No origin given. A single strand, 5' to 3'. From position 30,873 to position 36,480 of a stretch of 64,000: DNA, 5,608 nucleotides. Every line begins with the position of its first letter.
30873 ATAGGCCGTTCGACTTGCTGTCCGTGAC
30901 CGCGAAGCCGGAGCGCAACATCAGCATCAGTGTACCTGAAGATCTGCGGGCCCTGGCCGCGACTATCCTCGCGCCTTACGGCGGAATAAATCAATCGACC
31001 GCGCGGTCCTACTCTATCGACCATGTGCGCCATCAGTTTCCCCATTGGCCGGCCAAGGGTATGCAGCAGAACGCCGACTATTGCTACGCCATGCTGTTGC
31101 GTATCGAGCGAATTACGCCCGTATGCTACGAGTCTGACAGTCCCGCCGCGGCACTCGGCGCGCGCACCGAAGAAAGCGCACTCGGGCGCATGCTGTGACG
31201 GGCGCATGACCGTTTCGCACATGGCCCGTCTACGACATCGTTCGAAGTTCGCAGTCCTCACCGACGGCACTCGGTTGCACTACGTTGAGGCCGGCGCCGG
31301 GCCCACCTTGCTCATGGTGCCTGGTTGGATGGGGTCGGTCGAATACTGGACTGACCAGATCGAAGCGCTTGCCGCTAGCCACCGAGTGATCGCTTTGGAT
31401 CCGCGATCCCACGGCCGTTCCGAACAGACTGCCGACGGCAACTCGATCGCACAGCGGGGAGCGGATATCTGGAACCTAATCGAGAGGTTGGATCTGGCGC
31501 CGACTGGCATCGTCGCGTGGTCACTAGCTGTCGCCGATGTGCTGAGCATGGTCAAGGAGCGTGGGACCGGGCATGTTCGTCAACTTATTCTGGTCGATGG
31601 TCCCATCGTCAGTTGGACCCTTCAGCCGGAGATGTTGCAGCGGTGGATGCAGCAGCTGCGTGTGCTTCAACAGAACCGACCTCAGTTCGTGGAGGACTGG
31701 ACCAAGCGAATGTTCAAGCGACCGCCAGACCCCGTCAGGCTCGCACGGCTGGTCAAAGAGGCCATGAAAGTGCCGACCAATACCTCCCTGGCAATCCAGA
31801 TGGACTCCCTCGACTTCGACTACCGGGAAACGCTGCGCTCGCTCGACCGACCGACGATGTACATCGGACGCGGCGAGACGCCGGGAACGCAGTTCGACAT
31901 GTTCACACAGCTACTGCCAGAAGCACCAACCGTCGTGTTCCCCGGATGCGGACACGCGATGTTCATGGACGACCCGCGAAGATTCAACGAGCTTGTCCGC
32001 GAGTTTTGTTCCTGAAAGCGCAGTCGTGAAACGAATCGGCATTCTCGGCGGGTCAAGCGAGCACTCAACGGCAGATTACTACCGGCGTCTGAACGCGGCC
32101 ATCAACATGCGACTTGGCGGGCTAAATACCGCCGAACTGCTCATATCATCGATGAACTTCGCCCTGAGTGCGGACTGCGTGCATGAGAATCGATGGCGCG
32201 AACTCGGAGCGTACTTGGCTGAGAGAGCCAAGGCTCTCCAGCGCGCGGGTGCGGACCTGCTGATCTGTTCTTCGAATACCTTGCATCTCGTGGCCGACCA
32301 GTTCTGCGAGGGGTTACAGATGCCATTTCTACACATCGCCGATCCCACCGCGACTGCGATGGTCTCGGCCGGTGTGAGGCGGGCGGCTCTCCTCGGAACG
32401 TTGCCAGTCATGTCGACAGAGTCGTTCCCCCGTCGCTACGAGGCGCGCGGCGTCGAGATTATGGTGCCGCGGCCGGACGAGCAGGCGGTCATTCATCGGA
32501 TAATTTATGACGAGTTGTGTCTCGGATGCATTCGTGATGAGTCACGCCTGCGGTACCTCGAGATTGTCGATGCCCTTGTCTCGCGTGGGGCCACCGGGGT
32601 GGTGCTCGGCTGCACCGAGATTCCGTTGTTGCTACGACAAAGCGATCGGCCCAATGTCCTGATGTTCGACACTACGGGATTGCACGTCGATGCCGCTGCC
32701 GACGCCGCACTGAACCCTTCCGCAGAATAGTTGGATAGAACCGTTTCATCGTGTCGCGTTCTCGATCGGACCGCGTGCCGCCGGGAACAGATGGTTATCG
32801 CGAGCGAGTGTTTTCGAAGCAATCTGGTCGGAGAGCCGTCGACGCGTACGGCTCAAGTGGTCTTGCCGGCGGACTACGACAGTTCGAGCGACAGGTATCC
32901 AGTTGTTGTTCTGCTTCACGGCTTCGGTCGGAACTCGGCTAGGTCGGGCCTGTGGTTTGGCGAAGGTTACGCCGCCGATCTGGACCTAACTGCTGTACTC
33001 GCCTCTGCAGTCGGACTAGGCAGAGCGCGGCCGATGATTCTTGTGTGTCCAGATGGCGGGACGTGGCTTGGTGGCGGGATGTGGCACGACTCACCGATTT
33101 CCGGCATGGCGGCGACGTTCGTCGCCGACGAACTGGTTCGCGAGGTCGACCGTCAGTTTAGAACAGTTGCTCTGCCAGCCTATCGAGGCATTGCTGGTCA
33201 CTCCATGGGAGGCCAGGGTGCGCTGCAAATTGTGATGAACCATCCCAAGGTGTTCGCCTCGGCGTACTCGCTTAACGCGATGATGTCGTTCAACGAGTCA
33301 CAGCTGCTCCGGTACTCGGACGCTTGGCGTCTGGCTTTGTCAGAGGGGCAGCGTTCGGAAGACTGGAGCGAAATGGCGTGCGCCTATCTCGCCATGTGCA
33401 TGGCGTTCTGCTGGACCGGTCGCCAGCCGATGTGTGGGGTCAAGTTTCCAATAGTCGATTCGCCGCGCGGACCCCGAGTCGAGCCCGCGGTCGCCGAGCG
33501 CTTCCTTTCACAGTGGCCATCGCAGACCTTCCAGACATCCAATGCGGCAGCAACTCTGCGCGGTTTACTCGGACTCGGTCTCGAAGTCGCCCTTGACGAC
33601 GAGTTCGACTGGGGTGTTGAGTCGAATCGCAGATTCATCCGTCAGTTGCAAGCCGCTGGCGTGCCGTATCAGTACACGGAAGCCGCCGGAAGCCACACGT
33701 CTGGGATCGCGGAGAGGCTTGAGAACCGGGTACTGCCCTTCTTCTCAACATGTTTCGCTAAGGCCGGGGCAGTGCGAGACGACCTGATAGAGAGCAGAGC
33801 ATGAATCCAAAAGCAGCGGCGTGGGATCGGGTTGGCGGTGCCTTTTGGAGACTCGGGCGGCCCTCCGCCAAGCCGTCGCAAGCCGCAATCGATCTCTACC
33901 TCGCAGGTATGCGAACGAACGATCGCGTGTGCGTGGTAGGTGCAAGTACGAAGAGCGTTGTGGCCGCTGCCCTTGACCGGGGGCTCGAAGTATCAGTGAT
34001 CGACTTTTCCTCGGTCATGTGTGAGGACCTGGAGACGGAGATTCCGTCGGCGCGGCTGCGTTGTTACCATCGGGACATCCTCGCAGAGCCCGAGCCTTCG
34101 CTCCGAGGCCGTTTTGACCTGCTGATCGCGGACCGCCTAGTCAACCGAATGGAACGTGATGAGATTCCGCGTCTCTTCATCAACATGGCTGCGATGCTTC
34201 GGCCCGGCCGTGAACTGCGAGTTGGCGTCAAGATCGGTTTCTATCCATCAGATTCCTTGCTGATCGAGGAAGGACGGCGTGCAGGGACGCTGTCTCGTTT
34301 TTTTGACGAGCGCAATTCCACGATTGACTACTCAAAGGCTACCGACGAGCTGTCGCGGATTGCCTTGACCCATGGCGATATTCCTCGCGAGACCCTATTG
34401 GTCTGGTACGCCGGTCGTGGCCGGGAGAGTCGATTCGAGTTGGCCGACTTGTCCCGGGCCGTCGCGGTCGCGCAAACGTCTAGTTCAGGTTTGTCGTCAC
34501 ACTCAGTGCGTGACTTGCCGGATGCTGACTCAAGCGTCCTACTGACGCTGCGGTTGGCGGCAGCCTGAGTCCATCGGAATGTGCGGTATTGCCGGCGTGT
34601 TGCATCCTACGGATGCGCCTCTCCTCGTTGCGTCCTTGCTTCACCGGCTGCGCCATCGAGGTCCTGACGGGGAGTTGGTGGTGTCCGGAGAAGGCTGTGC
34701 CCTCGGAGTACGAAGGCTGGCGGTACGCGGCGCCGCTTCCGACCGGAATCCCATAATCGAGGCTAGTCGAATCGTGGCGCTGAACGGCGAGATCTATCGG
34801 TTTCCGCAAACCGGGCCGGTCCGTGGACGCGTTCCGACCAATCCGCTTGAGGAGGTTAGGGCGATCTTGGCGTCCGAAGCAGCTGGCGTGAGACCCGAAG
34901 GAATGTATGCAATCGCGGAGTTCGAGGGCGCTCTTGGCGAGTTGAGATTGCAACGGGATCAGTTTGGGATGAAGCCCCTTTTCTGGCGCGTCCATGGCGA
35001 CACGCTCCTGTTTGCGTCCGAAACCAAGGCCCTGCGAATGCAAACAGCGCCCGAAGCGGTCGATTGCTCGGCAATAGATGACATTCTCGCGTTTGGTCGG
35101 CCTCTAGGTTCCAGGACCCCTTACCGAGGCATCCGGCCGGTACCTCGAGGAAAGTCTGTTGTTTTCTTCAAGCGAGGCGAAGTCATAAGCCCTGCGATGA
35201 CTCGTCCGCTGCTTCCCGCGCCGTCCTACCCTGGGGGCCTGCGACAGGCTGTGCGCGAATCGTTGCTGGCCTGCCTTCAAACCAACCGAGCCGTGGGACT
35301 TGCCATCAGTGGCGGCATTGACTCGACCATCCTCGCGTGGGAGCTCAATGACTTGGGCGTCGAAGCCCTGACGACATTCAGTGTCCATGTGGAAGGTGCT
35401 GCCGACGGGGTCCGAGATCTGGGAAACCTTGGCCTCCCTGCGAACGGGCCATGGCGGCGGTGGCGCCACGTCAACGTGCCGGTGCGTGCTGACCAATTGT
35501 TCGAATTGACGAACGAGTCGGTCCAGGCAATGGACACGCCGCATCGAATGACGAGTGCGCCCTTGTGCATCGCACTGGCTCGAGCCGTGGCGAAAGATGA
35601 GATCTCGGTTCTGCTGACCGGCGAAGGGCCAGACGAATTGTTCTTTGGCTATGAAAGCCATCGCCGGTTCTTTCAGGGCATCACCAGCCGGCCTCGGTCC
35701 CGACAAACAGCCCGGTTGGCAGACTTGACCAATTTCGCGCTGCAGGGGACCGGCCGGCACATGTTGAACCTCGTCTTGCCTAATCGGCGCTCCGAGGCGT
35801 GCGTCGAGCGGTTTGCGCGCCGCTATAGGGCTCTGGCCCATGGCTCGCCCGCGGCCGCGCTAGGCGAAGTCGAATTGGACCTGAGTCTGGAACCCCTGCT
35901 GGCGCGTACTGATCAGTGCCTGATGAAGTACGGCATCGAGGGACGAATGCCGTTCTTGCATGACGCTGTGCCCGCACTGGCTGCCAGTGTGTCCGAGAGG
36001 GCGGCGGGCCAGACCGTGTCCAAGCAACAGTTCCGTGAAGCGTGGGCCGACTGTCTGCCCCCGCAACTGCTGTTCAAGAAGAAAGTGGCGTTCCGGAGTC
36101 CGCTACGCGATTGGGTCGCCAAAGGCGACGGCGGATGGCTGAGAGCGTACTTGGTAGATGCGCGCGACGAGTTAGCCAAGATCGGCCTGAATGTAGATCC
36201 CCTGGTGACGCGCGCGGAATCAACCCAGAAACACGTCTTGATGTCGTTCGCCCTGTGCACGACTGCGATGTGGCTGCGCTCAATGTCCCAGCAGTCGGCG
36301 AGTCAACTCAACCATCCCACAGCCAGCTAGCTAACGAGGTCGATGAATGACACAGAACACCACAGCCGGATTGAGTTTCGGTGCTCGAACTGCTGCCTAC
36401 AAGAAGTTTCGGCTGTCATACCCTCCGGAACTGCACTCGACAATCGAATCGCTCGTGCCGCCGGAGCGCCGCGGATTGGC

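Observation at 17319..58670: About 41-kb operon-like biosynthetic cluster with an enzyme set I cannot match to any described pathway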

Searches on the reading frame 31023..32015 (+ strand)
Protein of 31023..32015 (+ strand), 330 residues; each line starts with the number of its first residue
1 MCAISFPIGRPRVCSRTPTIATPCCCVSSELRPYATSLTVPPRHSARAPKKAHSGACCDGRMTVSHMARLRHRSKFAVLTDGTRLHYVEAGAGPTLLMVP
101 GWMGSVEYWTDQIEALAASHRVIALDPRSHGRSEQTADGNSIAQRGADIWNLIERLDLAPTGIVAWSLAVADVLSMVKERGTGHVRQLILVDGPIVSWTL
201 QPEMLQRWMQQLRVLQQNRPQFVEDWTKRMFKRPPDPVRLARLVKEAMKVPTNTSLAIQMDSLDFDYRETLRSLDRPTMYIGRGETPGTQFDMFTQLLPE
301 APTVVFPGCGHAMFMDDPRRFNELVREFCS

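Call 4: search_protein_families(library=pfam, proteins=[window:31023-32015:+], max_evalue=0.001)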
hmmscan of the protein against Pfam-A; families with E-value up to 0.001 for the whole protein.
window:31023-32015:+ (330 aa): 2 families
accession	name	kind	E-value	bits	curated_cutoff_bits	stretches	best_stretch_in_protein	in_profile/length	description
PF00561.26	Abhydrolase_1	-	3.2e-14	53.6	25.8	1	94-318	1-245/245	alpha/beta hydrolase fold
PF12697.13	Abhydrolase_6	-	4e-14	54.2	26.3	1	96-323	1-216/217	Alpha/beta hydrolase family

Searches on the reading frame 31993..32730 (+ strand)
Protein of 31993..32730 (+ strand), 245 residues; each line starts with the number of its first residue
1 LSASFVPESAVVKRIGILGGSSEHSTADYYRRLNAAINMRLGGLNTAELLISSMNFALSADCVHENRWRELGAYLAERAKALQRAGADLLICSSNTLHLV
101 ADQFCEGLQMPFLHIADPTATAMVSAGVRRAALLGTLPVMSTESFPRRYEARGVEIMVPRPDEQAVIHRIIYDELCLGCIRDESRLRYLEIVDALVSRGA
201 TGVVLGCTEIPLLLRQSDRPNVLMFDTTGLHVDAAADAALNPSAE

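Call 4: search_protein_families(library=pfam, proteins=[window:31993-32730:+], max_evalue=0.001)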
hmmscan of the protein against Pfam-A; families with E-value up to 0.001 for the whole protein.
window:31993-32730:+ (245 aa): 1 family
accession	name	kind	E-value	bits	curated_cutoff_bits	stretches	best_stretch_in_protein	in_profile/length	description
PF01177.27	Asp_Glu_race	-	1.1e-32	114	31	1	22-235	5-211/211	Asp/Glu/Hydantoin racemase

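Call 77: search_protein_families(library=ncbifam, proteins=[window:31993-32730:+], max_evalue=0.00001)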
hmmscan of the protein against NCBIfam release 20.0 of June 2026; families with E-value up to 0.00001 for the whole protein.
window:31993-32730:+ (245 aa): 3 families
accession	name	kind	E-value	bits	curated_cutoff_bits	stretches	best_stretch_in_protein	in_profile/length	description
NF007569.0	PRK10200.1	equivalog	3.7e-57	193.7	417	1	12-237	1-226/230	aspartate/glutamate racemase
TIGR00035.1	asp_race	subfamily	1.1e-50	172.5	93.1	1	13-241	3-229/236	amino acid racemase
NF052483.1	racemase_CuyB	equivalog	1.2e-27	97.4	190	1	15-237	1-223/225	cysteate racemase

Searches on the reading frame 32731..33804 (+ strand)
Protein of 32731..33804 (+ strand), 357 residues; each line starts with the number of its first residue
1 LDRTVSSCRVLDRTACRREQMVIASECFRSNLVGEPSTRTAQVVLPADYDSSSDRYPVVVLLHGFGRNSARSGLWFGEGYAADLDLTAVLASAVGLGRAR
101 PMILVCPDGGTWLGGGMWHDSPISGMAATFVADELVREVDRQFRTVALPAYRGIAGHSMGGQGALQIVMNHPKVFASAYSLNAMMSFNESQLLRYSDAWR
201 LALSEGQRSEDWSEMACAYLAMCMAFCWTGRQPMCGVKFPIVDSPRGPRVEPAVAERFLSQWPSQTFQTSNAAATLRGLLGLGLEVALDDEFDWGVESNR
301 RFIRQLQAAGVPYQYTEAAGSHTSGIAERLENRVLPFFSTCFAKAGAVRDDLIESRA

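Call 4: search_protein_families(library=pfam, proteins=[window:32731-33804:+], max_evalue=0.001)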
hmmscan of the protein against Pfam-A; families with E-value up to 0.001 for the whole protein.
window:32731-33804:+ (357 aa): 2 families
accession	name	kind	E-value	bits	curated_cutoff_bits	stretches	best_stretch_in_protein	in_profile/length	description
PF00756.26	Esterase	-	7.3e-18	65.7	22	1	38-322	7-235/251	Putative esterase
PF00561.26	Abhydrolase_1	-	4.2e-06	27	25.8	1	57-237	1-157/245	alpha/beta hydrolase fold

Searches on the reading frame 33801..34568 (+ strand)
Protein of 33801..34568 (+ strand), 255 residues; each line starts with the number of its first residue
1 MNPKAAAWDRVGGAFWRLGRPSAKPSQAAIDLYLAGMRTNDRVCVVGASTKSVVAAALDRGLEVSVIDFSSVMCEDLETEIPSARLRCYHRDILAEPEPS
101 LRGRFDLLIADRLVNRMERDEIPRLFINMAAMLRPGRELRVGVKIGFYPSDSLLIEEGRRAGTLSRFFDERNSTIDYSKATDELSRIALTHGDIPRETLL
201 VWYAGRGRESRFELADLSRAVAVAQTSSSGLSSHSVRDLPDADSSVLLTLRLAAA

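Call 4: search_protein_families(library=pfam, proteins=[window:33801-34568:+], max_evalue=0.001)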
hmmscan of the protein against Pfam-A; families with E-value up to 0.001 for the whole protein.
window:33801-34568:+ (255 aa): 2 families
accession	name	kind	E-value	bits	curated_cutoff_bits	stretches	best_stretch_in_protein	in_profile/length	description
PF13649.12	Methyltransf_25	-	1.6e-05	25.9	27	1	46-136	4-96/97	Methyltransferase domain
PF08242.18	Methyltransf_12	-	9.9e-05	23.4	30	1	47-136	4-95/98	Methyltransferase domain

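Call 48: search_solved_structures(query=window:33801-34568:+, max_evalue=0.01)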
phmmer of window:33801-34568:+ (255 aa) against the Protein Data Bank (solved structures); distinct sequences matched with E-value up to 0.01: 1.
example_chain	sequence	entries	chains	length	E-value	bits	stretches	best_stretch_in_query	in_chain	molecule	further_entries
3iv6_A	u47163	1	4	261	5.7e-50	173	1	2-248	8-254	Putative Zn-dependent Alcohol Dehydrogenase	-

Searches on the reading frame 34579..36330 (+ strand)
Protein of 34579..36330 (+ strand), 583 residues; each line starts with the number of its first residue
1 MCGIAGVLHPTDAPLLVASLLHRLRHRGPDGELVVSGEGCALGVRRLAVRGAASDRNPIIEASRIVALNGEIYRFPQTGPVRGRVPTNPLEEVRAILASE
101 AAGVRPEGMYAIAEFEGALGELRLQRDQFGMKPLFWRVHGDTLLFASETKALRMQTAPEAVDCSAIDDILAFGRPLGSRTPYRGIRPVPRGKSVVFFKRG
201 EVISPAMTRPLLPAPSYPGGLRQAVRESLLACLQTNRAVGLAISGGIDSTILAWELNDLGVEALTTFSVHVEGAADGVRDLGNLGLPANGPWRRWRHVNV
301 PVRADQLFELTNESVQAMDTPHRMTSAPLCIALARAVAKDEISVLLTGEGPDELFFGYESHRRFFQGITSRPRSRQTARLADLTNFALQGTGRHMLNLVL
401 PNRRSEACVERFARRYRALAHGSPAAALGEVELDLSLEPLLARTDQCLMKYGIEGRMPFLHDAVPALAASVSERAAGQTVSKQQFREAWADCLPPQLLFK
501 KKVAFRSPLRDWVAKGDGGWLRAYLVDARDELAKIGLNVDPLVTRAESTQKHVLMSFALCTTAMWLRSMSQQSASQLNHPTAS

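Call 4: search_protein_families(library=pfam, proteins=[window:34579-36330:+], max_evalue=0.001)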
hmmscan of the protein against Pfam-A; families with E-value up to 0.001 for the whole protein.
window:34579-36330:+ (583 aa): 3 families
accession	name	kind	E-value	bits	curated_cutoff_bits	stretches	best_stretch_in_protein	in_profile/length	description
PF00733.27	Asn_synthase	-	3e-36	126.3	21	1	221-534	2-317/354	Asparagine synthase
PF13537.11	GATase_7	-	2.8e-12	47.2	25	1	45-153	2-122/123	Glutamine amidotransferase domain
PF13522.11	GATase_6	-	4.1e-11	43.4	27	1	32-148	4-130/130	Glutamine amidotransferase domain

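Call 8: search_protein_families(library=ncbifam, proteins=[window:34579-36330:+], max_evalue=0.01)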
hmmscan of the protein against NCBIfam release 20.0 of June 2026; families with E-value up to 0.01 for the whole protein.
window:34579-36330:+ (583 aa): 6 families
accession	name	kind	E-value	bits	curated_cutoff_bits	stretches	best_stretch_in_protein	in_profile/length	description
TIGR01536.1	asn_synth_AEB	equivalog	4.6e-56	190.9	267.1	1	2-505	1-517/517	asparagine synthase (glutamine-hydrolyzing)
TIGR03108.1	eps_aminotran_1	hypoth_equivalog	2.6e-36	125.5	816.9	2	1-365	1-381/628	XrtA/PEP-CTERM system amidotransferase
NF006949.0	PRK09431.1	equivalog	1.1e-33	116.6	499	3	1-155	1-168/554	asparagine synthase B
TIGR03104.1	trio_amidotrans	equivalog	1.7e-32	112.5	570.1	1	1-513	1-529/589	N-acetylglutaminylglutamine amidotransferase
NF033561.1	macrolact_Ik_Al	subfamily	1.5e-17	63.4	300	1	98-397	71-374/561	albusnodin/ikarugamycin family macrolactam cyclase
NF033535.1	lass_lactam_cya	exception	1.1e-12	47.4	525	1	115-253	128-273/668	lasso peptide isopeptide bond-forming cyclase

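Call 10: find_encoding_contigs(protein=window:34579-36330:+, flank=10000, max_places=6)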
Protein window:34579-36330:+ (583 aa): 1 contig read that carries it; 1 place shown.
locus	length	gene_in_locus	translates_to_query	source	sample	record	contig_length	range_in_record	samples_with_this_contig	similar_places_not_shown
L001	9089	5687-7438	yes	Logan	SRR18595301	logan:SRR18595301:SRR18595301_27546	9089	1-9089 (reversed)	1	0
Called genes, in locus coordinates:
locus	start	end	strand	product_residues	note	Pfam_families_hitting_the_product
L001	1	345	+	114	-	?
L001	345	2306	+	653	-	PF02310:B12-binding (weak), PF04055:Radical_SAM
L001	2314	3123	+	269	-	PF00561:Abhydrolase_1, PF12697:Abhydrolase_6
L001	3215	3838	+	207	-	PF01177:Asp_Glu_race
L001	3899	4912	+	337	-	PF00756:Esterase, PF00561:Abhydrolase_1 (weak)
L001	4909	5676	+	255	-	PF13649:Methyltransf_25 (faint)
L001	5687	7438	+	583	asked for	PF13522:GATase_6, PF13537:GATase_7, PF00733:Asn_synthase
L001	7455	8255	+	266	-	PF08241:Methyltransf_11, PF08242:Methyltransf_12 (weak), PF13649:Methyltransf_25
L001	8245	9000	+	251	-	PF05721:PhyH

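Call 86: list_cluster_members(proteins=[P0001, window:34579-36330:+, window:14914-17313:+, P0184])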
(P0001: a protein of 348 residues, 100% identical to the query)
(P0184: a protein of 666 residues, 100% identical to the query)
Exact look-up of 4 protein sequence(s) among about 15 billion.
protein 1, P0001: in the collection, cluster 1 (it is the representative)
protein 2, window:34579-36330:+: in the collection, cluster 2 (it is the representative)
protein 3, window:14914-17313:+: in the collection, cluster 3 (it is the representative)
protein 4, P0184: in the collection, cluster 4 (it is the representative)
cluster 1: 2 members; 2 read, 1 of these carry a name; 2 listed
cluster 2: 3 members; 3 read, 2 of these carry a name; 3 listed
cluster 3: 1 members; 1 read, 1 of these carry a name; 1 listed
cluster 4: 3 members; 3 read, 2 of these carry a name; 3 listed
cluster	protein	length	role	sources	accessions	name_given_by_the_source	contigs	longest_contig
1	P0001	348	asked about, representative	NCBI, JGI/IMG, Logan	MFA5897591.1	MAG: hypothetical protein WC829_00625 [Hyphomicrobium sp.] | hypothetical protein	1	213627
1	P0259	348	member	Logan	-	-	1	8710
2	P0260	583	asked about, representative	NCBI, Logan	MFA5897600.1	MAG: asparagine synthetase B [Hyphomicrobium sp.]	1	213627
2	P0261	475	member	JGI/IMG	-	asparagine synthase (glutamine-hydrolysing)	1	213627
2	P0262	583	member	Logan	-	-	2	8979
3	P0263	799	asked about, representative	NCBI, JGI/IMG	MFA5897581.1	MAG: ADOP family duplicated permease [Hyphomicrobium sp.] | putative ABC transport system permease protein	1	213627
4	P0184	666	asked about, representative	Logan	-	-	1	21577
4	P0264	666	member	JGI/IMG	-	pimeloyl-ACP methyl ester carboxylesterase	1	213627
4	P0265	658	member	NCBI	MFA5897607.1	MAG: alpha/beta hydrolase [Hyphomicrobium sp.]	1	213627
